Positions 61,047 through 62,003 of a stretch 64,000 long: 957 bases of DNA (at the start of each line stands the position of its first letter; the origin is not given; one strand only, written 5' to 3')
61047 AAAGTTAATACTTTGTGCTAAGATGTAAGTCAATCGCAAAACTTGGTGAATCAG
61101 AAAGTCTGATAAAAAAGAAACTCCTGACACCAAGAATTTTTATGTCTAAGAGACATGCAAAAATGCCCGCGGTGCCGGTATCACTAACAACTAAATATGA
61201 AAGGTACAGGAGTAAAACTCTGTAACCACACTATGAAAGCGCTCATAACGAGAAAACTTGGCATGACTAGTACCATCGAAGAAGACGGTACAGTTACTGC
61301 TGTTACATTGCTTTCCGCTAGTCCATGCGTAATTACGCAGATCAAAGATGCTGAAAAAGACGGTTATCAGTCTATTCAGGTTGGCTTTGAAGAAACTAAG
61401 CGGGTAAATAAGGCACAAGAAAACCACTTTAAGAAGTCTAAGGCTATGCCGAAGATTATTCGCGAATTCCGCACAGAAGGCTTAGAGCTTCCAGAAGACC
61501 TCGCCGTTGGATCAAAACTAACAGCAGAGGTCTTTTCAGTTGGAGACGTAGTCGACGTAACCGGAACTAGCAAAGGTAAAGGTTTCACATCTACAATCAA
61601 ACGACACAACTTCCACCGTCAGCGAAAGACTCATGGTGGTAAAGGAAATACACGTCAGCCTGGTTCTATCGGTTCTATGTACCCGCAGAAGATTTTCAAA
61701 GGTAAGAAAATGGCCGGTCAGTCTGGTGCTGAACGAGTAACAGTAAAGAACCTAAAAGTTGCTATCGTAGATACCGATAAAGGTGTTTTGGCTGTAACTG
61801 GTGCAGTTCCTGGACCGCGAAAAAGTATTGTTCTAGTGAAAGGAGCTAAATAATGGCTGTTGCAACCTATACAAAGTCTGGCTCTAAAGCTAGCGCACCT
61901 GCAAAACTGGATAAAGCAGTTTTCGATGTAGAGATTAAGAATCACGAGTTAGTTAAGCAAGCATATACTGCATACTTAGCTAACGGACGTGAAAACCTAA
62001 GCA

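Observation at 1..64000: About twenty unassignable ORFs, all on the + strand, occupy almost every junction between conserved housekeeping genes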

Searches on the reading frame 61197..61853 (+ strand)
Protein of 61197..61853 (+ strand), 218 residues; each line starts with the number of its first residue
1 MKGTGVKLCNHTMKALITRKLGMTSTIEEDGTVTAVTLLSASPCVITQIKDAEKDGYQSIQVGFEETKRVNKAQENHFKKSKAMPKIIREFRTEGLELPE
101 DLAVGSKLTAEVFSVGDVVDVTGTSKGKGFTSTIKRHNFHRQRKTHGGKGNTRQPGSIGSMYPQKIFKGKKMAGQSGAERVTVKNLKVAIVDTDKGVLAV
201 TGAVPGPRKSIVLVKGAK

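Call 19: search_protein_families(library=ncbifam, max_evalue=0.001, proteins=[window:61197-61853:+])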
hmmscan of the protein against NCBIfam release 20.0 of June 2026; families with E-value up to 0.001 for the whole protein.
window:61197-61853:+ (218 aa): 3 families
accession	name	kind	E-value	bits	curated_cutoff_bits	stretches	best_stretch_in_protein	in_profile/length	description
TIGR03625.1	L3_bact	equivalog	3.6e-69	232.7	142.9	1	16-215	2-202/202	50S ribosomal protein L3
TIGR03626.1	L3_arch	equivalog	3.6e-14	52.4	308.7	1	109-202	185-278/331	50S ribosomal protein L3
NF003261.0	PRK04231.1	equivalog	2.6e-13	49.5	341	1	106-199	189-283/342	50S ribosomal protein L3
